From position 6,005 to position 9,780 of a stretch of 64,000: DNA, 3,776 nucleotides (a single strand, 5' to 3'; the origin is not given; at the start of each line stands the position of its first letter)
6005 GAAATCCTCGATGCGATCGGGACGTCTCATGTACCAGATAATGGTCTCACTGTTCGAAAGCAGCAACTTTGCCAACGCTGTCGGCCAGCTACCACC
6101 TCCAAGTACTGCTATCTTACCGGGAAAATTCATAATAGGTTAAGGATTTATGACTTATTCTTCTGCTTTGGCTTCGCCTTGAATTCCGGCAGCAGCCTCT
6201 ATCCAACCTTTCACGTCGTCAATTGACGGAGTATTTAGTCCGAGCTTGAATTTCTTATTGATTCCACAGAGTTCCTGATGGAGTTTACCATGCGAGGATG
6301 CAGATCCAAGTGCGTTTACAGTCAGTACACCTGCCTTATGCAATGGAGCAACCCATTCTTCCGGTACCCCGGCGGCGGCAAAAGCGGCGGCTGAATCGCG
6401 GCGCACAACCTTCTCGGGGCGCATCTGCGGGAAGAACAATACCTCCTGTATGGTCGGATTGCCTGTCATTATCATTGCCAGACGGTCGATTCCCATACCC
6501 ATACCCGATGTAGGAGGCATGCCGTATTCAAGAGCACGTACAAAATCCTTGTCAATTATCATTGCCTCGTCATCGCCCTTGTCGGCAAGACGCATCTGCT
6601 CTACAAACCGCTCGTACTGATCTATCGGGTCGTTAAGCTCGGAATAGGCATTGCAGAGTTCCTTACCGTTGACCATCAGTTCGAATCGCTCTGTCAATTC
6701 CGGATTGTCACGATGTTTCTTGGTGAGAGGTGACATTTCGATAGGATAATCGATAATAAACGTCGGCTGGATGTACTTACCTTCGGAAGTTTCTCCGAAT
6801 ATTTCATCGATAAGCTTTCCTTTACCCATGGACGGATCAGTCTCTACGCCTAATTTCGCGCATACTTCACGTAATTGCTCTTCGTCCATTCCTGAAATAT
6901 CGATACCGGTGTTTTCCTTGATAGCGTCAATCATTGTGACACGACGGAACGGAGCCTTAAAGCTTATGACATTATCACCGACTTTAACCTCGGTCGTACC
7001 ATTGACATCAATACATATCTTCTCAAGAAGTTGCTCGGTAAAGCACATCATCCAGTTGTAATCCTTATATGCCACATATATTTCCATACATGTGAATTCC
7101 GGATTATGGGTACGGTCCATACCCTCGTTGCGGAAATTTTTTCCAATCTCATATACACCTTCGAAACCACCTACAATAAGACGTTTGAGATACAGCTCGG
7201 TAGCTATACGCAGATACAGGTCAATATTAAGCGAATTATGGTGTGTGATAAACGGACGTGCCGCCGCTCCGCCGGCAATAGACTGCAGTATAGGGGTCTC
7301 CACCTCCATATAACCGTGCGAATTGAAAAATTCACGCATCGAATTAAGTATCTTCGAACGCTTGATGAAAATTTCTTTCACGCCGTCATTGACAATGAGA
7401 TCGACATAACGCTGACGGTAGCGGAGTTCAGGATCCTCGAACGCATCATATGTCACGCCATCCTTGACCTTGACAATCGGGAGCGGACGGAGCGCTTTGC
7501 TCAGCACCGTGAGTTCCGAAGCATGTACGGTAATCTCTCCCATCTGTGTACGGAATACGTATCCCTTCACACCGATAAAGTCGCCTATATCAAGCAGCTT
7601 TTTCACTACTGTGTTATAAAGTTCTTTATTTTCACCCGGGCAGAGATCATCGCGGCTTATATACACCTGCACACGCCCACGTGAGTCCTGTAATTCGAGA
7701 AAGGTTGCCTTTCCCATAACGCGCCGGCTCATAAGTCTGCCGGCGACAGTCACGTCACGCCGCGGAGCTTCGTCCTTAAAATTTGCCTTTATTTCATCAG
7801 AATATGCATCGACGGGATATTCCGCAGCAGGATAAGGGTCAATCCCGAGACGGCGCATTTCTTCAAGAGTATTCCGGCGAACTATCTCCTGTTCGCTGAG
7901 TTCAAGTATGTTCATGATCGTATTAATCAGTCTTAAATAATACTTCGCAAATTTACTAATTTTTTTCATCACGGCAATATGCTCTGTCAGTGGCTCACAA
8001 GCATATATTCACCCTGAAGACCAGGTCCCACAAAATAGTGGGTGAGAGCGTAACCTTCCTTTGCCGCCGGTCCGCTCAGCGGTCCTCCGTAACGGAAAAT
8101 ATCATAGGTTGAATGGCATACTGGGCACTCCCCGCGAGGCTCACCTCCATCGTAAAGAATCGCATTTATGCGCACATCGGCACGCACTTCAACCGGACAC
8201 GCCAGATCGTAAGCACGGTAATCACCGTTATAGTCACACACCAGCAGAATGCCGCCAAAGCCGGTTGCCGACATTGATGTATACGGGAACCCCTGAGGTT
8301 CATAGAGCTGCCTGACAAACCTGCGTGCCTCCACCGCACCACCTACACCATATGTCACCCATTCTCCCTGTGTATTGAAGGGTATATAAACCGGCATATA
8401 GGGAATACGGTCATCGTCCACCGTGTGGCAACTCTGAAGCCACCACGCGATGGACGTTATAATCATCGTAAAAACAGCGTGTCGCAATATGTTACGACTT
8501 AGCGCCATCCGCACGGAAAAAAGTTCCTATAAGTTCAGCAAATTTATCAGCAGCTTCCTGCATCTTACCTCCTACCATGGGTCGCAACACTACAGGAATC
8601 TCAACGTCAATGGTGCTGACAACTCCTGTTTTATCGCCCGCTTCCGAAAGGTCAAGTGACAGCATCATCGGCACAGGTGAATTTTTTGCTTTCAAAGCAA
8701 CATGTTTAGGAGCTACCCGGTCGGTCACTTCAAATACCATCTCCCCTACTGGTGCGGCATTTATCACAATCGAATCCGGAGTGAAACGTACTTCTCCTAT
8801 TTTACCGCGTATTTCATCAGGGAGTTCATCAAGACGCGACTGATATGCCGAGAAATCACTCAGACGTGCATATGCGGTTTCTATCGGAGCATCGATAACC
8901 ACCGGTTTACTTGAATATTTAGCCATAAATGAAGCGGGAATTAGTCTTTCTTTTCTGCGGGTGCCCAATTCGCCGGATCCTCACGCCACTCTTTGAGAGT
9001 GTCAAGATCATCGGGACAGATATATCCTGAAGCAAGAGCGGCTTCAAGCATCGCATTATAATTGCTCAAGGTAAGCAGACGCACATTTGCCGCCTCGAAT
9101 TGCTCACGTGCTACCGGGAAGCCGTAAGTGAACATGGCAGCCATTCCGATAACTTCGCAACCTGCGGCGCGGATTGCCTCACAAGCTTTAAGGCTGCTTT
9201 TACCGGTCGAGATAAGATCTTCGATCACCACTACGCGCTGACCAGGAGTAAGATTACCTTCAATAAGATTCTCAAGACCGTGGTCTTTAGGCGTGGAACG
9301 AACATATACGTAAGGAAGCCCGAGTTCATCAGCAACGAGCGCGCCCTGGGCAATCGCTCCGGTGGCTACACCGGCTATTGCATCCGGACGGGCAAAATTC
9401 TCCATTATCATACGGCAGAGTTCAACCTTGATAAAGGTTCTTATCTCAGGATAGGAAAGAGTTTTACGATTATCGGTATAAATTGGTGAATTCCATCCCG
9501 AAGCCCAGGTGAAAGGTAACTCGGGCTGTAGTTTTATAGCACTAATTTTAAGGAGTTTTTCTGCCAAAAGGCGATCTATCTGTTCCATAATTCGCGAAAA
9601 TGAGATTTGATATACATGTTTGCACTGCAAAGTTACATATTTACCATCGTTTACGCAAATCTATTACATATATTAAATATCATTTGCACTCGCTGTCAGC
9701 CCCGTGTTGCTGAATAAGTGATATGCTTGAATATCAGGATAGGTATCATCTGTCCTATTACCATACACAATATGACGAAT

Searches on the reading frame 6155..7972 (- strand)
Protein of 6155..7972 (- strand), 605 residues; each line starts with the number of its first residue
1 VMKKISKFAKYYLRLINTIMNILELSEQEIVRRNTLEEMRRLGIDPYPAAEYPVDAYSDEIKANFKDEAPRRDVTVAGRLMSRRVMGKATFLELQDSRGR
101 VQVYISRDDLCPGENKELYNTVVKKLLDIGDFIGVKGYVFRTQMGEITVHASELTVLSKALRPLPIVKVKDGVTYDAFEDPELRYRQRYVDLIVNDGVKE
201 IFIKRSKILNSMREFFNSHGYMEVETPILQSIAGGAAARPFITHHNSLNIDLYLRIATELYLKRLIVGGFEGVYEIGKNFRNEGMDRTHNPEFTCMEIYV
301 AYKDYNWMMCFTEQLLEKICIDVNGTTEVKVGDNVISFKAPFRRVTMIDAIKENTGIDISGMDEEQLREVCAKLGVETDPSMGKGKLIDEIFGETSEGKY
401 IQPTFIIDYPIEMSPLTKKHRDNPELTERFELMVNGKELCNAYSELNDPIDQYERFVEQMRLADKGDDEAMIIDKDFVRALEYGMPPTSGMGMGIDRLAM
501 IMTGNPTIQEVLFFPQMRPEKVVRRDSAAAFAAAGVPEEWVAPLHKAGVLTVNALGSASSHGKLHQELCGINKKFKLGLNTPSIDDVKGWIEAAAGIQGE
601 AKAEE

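Call 56: search_protein_families(library=pfam, proteins=[window:6155-7972:-], max_evalue=0.0001)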
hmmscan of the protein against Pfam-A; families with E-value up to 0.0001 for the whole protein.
window:6155-7972:- (605 aa): 4 families
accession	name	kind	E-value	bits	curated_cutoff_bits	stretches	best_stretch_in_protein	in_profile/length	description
PF00152.25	tRNA-synt_2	-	1.8e-95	320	25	1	181-517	2-307/308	tRNA synthetases class II (D, K and N)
PF01336.31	tRNA_anti-codon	-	5.6e-15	55.5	27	1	74-157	1-75/75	OB-fold nucleic acid binding domain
PF01409.25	tRNA-synt_2d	-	5.5e-07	29.8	19.8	0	275-348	107-179/246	tRNA synthetases class II core domain (F)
PF14229.12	DUF4332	-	1.2e-05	26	23.2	1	528-595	53-120/122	Domain of unknown function (DUF4332)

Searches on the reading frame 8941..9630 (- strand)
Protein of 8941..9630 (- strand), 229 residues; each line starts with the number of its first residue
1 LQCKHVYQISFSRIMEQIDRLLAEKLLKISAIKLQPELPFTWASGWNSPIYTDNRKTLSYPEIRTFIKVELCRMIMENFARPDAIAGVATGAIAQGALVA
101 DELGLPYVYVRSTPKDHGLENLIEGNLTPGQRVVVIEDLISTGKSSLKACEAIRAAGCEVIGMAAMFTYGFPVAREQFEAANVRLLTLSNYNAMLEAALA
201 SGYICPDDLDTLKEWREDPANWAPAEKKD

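Call 89: search_protein_families(library=ncbifam, proteins=[window:8941-9630:-], max_evalue=0.00001)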
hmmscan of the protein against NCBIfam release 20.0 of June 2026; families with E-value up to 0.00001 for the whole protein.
window:8941-9630:- (229 aa): 14 families
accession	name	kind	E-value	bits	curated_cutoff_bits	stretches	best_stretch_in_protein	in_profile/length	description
NF001729.0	PRK00455.1-3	equivalog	1.1e-49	168.9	245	1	16-227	10-224/231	orotate phosphoribosyltransferase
TIGR00336.1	pyrE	equivalog_domain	3.2e-38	131.2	106.8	1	26-192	3-171/173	orotate phosphoribosyltransferase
TIGR01367.1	pyrE_Therm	equivalog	2e-18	66.7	150.25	1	40-190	17-161/187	orotate phosphoribosyltransferase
NF004034.0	PRK05500.1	equivalog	9.1e-17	60.8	656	1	40-207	305-469/478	bifunctional orotidine-5'-phosphate decarboxylase/orotate phosphoribosyltransferase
NF010382.0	PRK13809.1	equivalog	4.3e-16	58.9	208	1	22-212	13-199/210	orotate phosphoribosyltransferase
TIGR01744.1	XPRTase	equivalog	6.6e-08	32.4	164.45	0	126-196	113-183/191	xanthine phosphoribosyltransferase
NF005592.0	PRK07322.1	subfamily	7e-08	32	143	1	130-174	120-164/180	adenine phosphoribosyltransferase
NF002634.0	PRK02304.1-3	equivalog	7.2e-08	32.3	170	1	122-192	110-180/182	adenine phosphoribosyltransferase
NF006328.0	PRK08558.1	equivalog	2.7e-07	30.4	184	0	51-173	83-219/238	adenine phosphoribosyltransferase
TIGR01090.1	apt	equivalog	2.9e-07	30.8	185.85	0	122-180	101-159/169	adenine phosphoribosyltransferase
NF002636.0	PRK02304.1-5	equivalog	6.2e-07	29.1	125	0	81-184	54-171/176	adenine phosphoribosyltransferase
NF006671.0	PRK09219.1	equivalog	7.2e-07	28.9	177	0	127-195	114-182/192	xanthine phosphoribosyltransferase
NF002620.0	PRK02277.1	subfamily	2.4e-06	27.4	115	1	70-165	75-176/201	orotate phosphoribosyltransferase-like protein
NF004689.0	PRK06031.1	equivalog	6.2e-06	25.6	175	0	128-166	152-190/233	phosphoribosyltransferase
